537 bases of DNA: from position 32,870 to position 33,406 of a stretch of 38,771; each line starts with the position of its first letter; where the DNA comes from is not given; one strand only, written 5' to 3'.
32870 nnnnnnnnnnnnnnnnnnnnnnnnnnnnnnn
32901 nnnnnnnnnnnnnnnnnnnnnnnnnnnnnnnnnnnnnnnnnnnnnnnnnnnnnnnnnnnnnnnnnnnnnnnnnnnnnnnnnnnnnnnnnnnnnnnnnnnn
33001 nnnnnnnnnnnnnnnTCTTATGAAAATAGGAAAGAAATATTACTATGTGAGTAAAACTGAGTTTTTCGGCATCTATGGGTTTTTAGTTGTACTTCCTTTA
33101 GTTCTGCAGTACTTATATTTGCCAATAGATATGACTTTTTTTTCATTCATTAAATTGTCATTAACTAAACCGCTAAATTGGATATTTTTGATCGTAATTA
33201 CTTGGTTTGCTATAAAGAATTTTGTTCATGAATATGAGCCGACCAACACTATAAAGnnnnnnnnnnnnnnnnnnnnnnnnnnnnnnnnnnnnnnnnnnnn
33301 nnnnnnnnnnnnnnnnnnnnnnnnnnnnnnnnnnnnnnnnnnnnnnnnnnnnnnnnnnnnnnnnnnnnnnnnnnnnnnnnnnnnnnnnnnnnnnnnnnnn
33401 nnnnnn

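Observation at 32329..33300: Two-TM membrane protein in the same operon as the CI repressor: candidate superinfection-exclusion or abortive-infection factor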

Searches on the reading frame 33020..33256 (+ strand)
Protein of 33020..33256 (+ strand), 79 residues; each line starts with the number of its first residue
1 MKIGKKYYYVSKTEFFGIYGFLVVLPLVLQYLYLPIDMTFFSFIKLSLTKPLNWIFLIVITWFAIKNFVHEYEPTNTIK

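Call 3: search_protein_families(library=pfam, proteins=[window:33020-33256:+], max_evalue=1)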
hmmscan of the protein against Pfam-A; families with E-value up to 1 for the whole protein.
window:33020-33256:+ (79 aa): 0 families

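Call 4: search_protein_families(library=phrogs, proteins=[window:33020-33256:+], max_evalue=1)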
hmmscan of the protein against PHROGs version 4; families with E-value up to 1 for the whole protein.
window:33020-33256:+ (79 aa): 0 families

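Call 6: find_homologous_proteins(query=window:33020-33256:+, max_evalue=0.01)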
Query window:33020-33256:+ (79 aa): 1 proteins with E <= 0.01 among 1 candidates.
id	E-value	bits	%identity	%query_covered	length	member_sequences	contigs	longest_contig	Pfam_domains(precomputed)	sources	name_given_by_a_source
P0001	4.5e-25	105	66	94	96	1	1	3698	-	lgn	-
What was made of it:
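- The ORF is short and AT-rich, and its family is never annotated in reference databases (call 6).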

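Call 7: search_dna_similar(query=window:33020-33256:+, collection=phages, mode=protein, max_evalue=1)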
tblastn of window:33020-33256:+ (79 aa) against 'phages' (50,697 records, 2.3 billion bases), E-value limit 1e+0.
No match.

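Call 8: search_protein_families(library=padloc, proteins=[window:33020-33256:+], max_evalue=1)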
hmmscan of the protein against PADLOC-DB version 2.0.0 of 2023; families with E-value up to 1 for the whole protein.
window:33020-33256:+ (79 aa): 0 families

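Call 10: find_encoding_contigs(protein=P0001, flank=5000)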
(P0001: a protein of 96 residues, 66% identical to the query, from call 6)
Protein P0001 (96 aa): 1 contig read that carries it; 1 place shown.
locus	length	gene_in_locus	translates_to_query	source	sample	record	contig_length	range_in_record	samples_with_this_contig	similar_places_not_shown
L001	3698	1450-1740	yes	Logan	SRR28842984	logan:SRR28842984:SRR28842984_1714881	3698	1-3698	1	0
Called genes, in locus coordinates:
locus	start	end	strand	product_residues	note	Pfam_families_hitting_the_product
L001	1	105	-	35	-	?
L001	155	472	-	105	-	-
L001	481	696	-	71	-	-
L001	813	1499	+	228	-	PF01381:HTH_3, PF12844:HTH_19, PF13443:HTH_26 (weak), PF13560:HTH_31, PF00717:Peptidase_S24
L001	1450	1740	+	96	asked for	-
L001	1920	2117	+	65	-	-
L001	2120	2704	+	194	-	PF18757:Nmad5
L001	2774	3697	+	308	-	?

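Call 16: find_related_loci(query=A1, collection=viral_contigs, flank=5000)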
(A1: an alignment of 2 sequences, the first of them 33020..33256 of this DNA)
Query A1 (79 aa) in viral_contigs; peptide patterns used: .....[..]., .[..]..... (x = any residue, [..] = any of these).
187 stretches matched a pattern, but none encodes a relative of the query by tblastn (E <= 1e-3).

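Call 17: find_related_loci(query=A1, collection=genome_contigs, flank=6000)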
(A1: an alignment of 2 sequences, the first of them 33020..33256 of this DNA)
Query A1 (79 aa) in genome_contigs; peptide patterns used: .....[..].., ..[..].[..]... (x = any residue, [..] = any of these).
124 stretches matched a pattern, but none encodes a relative of the query by tblastn (E <= 1e-3).
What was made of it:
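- Tried and rejected: Pattern scans with the orf79 alignment found no relative in IMG/VR or in the GTDB species-representative genomes (calls 16, 17).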

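Call 22: search_protein_representatives(protein=window:33020-33256:+)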
Query: 79 residues. Proteins with E-value up to 0.001 (for the whole library): 3; up to 1e-10: 3; up to 1e-30: 0. The best 3 are listed.
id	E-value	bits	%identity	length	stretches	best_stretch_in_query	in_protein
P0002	5.9e-28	112.8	61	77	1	1-75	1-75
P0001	1.4e-25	105.2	65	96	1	1-75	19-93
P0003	1.1e-13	67.4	51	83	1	1-74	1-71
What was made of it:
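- Tried and rejected: The exhaustive phmmer search of 1.84 billion representatives gave only 3 hits (call 22).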

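Call 26: find_encoding_contigs(protein=P0002, flank=6000)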
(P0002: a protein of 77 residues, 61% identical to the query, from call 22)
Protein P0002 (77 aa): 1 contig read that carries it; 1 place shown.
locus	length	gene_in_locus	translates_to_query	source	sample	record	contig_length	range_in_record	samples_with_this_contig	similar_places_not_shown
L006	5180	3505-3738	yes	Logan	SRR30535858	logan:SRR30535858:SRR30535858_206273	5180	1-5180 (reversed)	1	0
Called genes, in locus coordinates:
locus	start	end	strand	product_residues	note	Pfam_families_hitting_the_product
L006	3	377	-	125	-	?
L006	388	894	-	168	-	PF05866:RusA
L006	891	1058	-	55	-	-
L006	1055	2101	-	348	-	-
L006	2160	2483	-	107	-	-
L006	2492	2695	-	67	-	-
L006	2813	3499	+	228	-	PF01381:HTH_3, PF12844:HTH_19, PF13443:HTH_26 (weak), PF13560:HTH_31, PF00717:Peptidase_S24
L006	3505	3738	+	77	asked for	-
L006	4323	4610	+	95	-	-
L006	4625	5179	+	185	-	?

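Call 27: find_encoding_contigs(protein=P0003, flank=6000)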
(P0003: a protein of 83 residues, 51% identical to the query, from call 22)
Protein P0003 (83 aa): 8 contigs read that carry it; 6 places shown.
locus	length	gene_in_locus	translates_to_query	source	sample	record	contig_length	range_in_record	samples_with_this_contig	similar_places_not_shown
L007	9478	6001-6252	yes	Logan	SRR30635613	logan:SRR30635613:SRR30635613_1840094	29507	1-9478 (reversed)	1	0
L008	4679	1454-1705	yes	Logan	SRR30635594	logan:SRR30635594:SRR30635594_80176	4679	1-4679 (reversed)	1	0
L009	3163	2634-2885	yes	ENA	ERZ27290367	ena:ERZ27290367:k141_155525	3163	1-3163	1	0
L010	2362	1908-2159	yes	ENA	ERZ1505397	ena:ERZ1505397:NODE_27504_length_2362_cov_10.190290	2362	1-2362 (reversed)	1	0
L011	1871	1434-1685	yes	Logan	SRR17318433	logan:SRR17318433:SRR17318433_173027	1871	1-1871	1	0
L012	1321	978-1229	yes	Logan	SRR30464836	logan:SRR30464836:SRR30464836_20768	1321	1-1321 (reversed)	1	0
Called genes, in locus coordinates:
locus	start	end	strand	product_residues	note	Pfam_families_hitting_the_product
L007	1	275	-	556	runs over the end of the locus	PF12236:Head-tail_con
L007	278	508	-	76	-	-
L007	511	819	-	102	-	-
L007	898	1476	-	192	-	-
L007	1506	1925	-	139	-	-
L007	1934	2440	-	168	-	PF05866:RusA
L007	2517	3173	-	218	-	-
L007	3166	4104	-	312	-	-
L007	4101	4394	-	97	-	-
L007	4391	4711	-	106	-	-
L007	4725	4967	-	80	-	-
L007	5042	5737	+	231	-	PF01381:HTH_3, PF12844:HTH_19, PF13560:HTH_31 (weak), PF00717:Peptidase_S24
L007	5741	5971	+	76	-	-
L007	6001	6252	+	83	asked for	-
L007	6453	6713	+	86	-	-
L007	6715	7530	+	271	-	PF12705:PDDEXK_1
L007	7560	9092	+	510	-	PF03837:RecT (weak)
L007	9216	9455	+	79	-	-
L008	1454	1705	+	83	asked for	-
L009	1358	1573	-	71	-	PF14549:P22_Cro (faint)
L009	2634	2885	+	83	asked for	-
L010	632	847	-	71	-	PF14549:P22_Cro (faint)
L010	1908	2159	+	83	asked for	-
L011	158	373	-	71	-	PF14549:P22_Cro (faint)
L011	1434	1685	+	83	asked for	-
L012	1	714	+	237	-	?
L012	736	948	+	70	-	-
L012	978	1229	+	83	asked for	-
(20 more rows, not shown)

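Call 30: find_homologous_proteins(query=A2, max_evalue=0.1)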
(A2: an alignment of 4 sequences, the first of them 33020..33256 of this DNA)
Query A2 (4 sequences) (79 aa, profile of the alignment): 8 proteins with E <= 0.1 among 72 candidates.
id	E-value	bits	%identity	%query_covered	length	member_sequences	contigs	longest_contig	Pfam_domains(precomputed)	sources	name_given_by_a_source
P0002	1.4e-37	146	61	96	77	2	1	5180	-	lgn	-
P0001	8.0e-37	143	66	94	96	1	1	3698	-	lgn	-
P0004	1.4e-33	133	65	100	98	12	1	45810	-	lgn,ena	-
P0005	2.8e-32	129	68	96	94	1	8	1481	-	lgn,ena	-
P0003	4.5e-32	128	50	91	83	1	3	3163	-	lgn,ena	-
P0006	1.2e-30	123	54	96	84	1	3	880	-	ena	-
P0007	5.0e-30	121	52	100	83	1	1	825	-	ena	-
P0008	1.3e-29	120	50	96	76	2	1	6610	-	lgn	-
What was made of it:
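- Tried and rejected: A profile search gave 8 (call 30).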

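Call 33: find_encoding_contigs(protein=P0004, flank=8000, max_places=4)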
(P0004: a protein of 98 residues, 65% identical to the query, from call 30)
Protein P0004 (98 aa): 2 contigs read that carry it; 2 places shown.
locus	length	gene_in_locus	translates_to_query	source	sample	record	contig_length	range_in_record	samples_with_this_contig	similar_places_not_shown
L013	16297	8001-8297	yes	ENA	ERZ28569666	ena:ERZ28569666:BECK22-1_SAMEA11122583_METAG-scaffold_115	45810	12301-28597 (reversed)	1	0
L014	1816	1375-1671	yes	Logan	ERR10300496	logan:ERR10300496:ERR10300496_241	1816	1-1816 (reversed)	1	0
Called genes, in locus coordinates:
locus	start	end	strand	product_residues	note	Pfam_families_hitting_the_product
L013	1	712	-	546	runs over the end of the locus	PF12236:Head-tail_con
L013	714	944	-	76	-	-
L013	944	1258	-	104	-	-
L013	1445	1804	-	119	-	-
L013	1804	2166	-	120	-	PF01844:HNH (weak)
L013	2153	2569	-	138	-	-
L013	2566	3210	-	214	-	-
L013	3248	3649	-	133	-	-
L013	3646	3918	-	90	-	-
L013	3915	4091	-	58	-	-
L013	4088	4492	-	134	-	-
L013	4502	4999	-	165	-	PF05866:RusA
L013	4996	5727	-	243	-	PF01695:IstB_IS21, PF00308:Bac_DnaA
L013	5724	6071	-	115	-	-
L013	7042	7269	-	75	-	-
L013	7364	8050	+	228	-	PF01381:HTH_3, PF12844:HTH_19, PF13443:HTH_26 (weak), PF13560:HTH_31, PF00717:Peptidase_S24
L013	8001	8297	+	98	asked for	-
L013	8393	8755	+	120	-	-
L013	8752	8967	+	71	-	-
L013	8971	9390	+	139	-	-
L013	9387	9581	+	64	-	-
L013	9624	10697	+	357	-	-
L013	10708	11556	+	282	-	PF03837:RecT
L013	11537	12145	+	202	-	PF09588:YqaJ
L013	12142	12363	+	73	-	-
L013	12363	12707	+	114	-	-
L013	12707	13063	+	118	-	-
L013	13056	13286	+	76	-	PF23768:DUF7167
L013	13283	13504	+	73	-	PF13412:HTH_24 (weak)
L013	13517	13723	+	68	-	-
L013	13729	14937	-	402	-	PF13356:Arm-DNA-bind_3, PF22022:Phage_int_M, PF00589:Phage_integrase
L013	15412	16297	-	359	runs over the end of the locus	PF00266:Aminotran_5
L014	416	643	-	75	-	-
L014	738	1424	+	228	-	PF01381:HTH_3, PF12844:HTH_19, PF13443:HTH_26 (weak), PF13560:HTH_31, PF00717:Peptidase_S24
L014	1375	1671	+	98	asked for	-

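Call 34: find_encoding_contigs(protein=P0008, flank=6000, max_places=3)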
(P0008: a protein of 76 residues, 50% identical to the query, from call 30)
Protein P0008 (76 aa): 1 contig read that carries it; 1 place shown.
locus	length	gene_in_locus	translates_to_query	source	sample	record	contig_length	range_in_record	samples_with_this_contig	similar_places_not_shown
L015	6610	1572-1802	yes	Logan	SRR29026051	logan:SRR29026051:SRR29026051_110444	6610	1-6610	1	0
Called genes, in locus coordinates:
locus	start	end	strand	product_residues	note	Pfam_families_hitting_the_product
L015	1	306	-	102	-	?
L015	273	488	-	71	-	PF14549:P22_Cro (faint), PF15943:YdaS_toxin (weak)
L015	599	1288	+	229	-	PF13560:HTH_31, PF01381:HTH_3, PF12844:HTH_19, PF00717:Peptidase_S24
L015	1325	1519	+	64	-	-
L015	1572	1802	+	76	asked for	-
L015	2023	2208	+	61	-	-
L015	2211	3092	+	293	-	PF12684:DUF3799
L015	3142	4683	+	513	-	-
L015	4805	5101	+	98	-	-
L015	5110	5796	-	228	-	-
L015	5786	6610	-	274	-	?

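Call 46: predict_structure(alignment_id=A3)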
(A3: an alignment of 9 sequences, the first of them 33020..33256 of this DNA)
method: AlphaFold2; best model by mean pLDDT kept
length: 79 residues; sequences in the alignment: 9
mean_pLDDT: 80.2   pTM: 0.52
mean pLDDT of the five models: 80.2, 79.8, 79.4, 79.1, 76.5
residues with pLDDT >= 90: 0; 70-90: 72; 50-70: 5; < 50: 2
segments of 3 or more residues with pLDDT < 50: none
pLDDT, mean of each block of 10 residues (from residue 1): 77 82 84 81 85 84 83 64
secondary structure, 60 per line:
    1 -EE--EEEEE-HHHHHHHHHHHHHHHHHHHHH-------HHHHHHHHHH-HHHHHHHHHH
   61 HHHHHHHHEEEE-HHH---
elements in order: E6-10 H12-32 H40-49 H51-68 E69-72
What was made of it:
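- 33020..33259 (+): orf79: 79-aa two-helix inner-membrane protein of a new family. AlphaFold pLDDT 80, helices 12-32, 40-49 and 51-68 (call 46).
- On Lambda Rex (RexA/RexB) exclusion system: It has 2 TM helices and 79 aa (call 46).
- Checked: AlphaFold predicts helices at 12-32, 40-49 and 51-68 (call 46).
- AlphaFold pLDDT is 80 (call 46).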

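Call 50: fold_search(model_id=the predicted structure, library=viral)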
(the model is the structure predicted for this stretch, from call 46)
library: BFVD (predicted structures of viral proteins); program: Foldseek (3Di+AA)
matches with E <= 10: 39; with E <= 0.001: 0
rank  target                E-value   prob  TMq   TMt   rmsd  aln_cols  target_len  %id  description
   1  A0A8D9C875            6.7e-01  0.25  0.37  0.31   6.4        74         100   14  Uncharacterized protein [uncultured marine phage]
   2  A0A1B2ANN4            7.7e-01  0.25  0.36  0.37   6.9        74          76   12  (no name in the UniProt tables at hand)
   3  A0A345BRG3            2.7e+00  0.14  0.41  0.33   6.0        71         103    8  (no name in the UniProt tables at hand)
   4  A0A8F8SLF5            2.7e+00  0.11  0.35  0.13   6.9        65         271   12  (no name in the UniProt tables at hand)
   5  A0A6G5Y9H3            3.6e+00  0.09  0.27  0.37   5.5        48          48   23  (no name in the UniProt tables at hand)
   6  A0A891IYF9            3.8e+00  0.06  0.31  0.24  10.2        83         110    8  Inner capsid protein VP6 (Fragment) [Human rotavirus]
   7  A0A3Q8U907            4.1e+00  0.08  0.29  0.10   7.2        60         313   25  Uncharacterized protein [Megavirus baoshan]
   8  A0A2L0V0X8            4.1e+00  0.03  0.24  0.17  11.7        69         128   20  Uncharacterized protein [Agrobacterium phage Atu_ph07]
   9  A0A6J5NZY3            4.4e+00  0.07  0.33  0.34   9.3        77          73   17  Uncharacterized protein [uncultured Caudovirales phage]
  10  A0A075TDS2            4.7e+00  0.03  0.23  0.20   8.7        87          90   13  Orf00040 (Fragment) [uncultured crAssphage]
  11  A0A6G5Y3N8            5.3e+00  0.02  0.23  0.17   7.8        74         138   11  (no name in the UniProt tables at hand)
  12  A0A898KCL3            5.7e+00  0.13  0.43  0.26   4.3        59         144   15  (no name in the UniProt tables at hand)
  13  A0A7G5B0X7            5.7e+00  0.07  0.26  0.16   5.0        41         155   17  Uncharacterized protein [Providencia phage vB_PreS-PibeRecoleta]
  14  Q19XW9                5.7e+00  0.04  0.22  0.21   5.8        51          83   20  Uncharacterized protein [Mycobacterium phage Wildcat]
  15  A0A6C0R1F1            6.1e+00  0.06  0.27  0.38   6.0        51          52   22  Uncharacterized protein [Alteromonas phage vB_AmeM_PT11-V22]
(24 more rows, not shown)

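Call 53: search_solved_structures(query=A3, max_evalue=10)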
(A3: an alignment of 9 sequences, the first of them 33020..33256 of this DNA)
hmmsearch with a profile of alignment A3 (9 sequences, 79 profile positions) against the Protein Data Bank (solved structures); distinct sequences matched with E-value up to 10: 0.
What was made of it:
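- Tried and rejected: The PDB sequence profile search gave 0 hits at E <= 10 (call 53).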

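Call 54: fold_search(model_id=the predicted structure, library=pdb)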
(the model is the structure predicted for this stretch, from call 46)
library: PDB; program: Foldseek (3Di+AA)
matches with E <= 10: 36; with E <= 0.001: 0
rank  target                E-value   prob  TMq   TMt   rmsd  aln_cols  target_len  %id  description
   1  8ddq_A                2.5e+00  0.18  0.41  0.05   5.8        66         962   20  cryo-EM structure of TRPM3 ion channel in the presence of soluble Gbg, focused on channel (released 2022-11-02)
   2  9qhm_A                2.9e+00  0.15  0.40  0.05   6.2        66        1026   20  Cryo-EM structure of mouse TRPM3 alpha 2 in complex with antagonist Ononetin (released 2026-02-11)
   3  9o80_C                3.1e+00  0.15  0.40  0.05   6.0        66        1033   20  Cryo-EM structure of apo rabbit TRPM3 having 3 resting and 1 activated subunits at 37 degrees Celsius (released 2025-12-17)
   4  9qhp_A                3.3e+00  0.15  0.41  0.05   6.1        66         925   21  Cryo-EM structure of mouse TRPM3 alpha 2 in complex with antagonist Isosakuranetin (released 2026-02-11)
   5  9o7x_D                3.8e+00  0.14  0.41  0.05   5.9        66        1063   20  Cryo-EM structure of apo rabbit TRPM3 having 2 resting and 2 activated subunits (ortho position) at 18 degrees Celsius (released 2025-12-17)
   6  8ddx_D                4.1e+00  0.14  0.42  0.05   5.9        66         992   20  cryo-EM structure of TRPM3 ion channel in complex with Gbg in the presence of PIP2, tethered by ALFA-nanobody (released 2022-11-02)
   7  9qhn_A                4.4e+00  0.13  0.41  0.05   5.9        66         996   20  Cryo-EM structure of mouse TRPM3 alpha 2 in APO state (released 2026-02-11)
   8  9o81_B                4.7e+00  0.12  0.41  0.05   6.0        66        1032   21  Cryo-EM structure of apo rabbit TRPM3 having 2 resting and 2 activated subunits (ortho position) at 37 degrees Celsius (released 2025-12-17)
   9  9o7x_C                4.7e+00  0.12  0.40  0.05   5.9        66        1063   20  Cryo-EM structure of apo rabbit TRPM3 having 2 resting and 2 activated subunits (ortho position) at 18 degrees Celsius (released 2025-12-17)
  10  9o86_A                5.7e+00  0.10  0.41  0.05   6.0        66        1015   20  Cryo-EM structure of CIM0216-bound rabbit TRPM3 having 3 resting and 1 activated subunits at 18 degrees Celsius (released 2025-12-17)
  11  9o7x_B                5.7e+00  0.10  0.40  0.05   5.9        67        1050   21  Cryo-EM structure of apo rabbit TRPM3 having 2 resting and 2 activated subunits (ortho position) at 18 degrees Celsius (released 2025-12-17)
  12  7e1v_A                5.7e+00  0.05  0.30  0.09   9.6        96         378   14  Cryo-EM structure of apo hybrid respiratory supercomplex consisting of Mycobacterium tuberculosis complexIII and Mycob (released 2021-10-13)
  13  5n0v_B                5.7e+00  0.03  0.27  0.08  13.9        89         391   10  Crystal structure of OphA-DeltaC6 mutant Y76F in complex with SAH (released 2018-02-14)
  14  9n1n_A                6.1e+00  0.10  0.41  0.05   6.0        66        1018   20  Cryo-EM structure of rabbit TRPM3 in complex with CIM0216 in activated state at 18 degrees Celsius (released 2025-12-17)
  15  9o81_C                6.1e+00  0.10  0.42  0.05   5.9        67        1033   21  Cryo-EM structure of apo rabbit TRPM3 having 2 resting and 2 activated subunits (ortho position) at 37 degrees Celsius (released 2025-12-17)
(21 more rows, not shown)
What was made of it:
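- The TM1-short helix-TM2 arrangement gave weak, non-significant Foldseek hits to the pore region of TRPM3 (E >= 2.5, call 54).
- Tried and rejected: Foldseek against BFVD and PDB gave nothing below E 0.67 (calls 50, 54).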

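Call 59: search_protein_families(library=pfam, alignment_id=A3, max_evalue=10)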
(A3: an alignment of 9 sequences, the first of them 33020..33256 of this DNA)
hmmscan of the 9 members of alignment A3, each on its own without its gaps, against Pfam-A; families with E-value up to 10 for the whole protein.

A. member 1, window:33020-33256:+ (79 aa): 0 families

B. families by the number of members that match (of 9 scanned): 3 families
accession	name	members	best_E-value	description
PF15159.11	PIG-Y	2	0.2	Phosphatidylinositol N-acetylglucosaminyltransferase subunit Y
PF10337.15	ArAE_2_N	1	0.031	Putative ER transporter, 6TM, N-terminal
PF11361.13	DUF3159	1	0.056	Protein of unknown function (DUF3159)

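Call 60: search_protein_families(library=phrogs, alignment_id=A3, max_evalue=10)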
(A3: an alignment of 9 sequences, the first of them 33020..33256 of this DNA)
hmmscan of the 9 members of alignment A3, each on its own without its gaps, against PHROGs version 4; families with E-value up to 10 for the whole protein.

A. member 1, window:33020-33256:+ (79 aa): 0 families

B. families by the number of members that match (of 9 scanned): 7 families
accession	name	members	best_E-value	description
phrog_16195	-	2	0.12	-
phrog_33565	-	1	0.017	-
phrog_7748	-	1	0.027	-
phrog_26174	-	1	0.18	-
phrog_28093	-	1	0.22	-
phrog_19464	-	1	0.52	-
phrog_9330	-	1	7.1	-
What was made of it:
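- On P22 SieA-type inner-membrane exclusion proteins: orf79 and its homologues match no PHROG family with an assigned function, and no Pfam family (calls 3, 4, 59, 60).
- Closest known: P22 SieA. Different: No sequence similarity was found (calls 4, 60).
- Closest known: Lactococcal Sie2009 and Streptococcus TP-J34 Ltp. Different: The hosts are Gram-positive, the proteins are larger, and there is no sequence relationship (no PHROG hit, calls 4, 60).
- Tried and rejected: orf79 and its homologues have no informative hit in Pfam, PHROGs or PADLOC (calls 3, 4, 8, 59, 60).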

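Call 61: search_protein_families(library=phrogs, proteins=[L007:5741-5968:+], max_evalue=0.1)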
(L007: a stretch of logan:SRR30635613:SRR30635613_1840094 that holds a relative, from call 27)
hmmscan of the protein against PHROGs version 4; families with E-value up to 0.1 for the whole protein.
L007:5741-5968:+ (76 aa): 4 families
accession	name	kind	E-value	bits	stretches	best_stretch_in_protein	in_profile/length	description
phrog_5031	-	unknown function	0.0018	19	1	4-44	5-45/75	-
phrog_5975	-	unknown function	0.023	15.4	1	7-55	22-70/182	-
phrog_4257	-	unknown function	0.035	15.3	1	5-59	13-67/138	-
phrog_20169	-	moron, auxiliary metabolic gene and host takeover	0.084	13.8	1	17-56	75-114/174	membrane protein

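Call 62: search_protein_families(library=pfam, proteins=[L007:5741-5968:+], max_evalue=0.1)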
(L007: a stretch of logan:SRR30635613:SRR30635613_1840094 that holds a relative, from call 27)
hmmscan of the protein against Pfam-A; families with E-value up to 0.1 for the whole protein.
L007:5741-5968:+ (76 aa): 1 family
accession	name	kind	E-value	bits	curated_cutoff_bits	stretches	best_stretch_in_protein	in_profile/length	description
PF15330.11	SIT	-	0.079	13.9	27.6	1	7-48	6-49/114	SHP2-interacting transmembrane adaptor protein, SIT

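Call 66: find_encoding_contigs(protein=P0005, flank=3000, max_places=4)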
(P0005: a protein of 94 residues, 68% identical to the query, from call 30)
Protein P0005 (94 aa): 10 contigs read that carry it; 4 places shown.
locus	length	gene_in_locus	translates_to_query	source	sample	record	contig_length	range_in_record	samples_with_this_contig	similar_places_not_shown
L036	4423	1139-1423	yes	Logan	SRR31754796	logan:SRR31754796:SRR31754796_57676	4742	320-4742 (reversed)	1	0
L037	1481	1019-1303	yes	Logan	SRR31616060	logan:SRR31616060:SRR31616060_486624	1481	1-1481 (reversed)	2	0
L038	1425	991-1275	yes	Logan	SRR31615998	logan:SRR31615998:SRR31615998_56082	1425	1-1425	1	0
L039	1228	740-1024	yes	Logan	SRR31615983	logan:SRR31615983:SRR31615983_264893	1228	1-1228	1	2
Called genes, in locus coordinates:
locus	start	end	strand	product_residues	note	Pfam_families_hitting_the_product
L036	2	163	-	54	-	?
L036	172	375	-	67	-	-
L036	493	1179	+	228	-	PF01381:HTH_3, PF12844:HTH_19, PF13443:HTH_26 (weak), PF13560:HTH_31, PF00717:Peptidase_S24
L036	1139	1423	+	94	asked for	-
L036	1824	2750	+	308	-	PF12684:DUF3799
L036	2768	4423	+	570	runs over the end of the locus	-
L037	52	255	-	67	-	-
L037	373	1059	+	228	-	PF01381:HTH_3, PF12844:HTH_19, PF13443:HTH_26 (weak), PF13560:HTH_31, PF00717:Peptidase_S24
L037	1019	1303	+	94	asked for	-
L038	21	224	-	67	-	-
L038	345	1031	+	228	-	PF01381:HTH_3, PF12844:HTH_19, PF13443:HTH_26, PF13560:HTH_31, PF00717:Peptidase_S24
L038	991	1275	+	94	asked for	-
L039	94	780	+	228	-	PF01381:HTH_3, PF12844:HTH_19, PF13443:HTH_26 (weak), PF13560:HTH_31, PF00717:Peptidase_S24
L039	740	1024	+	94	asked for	-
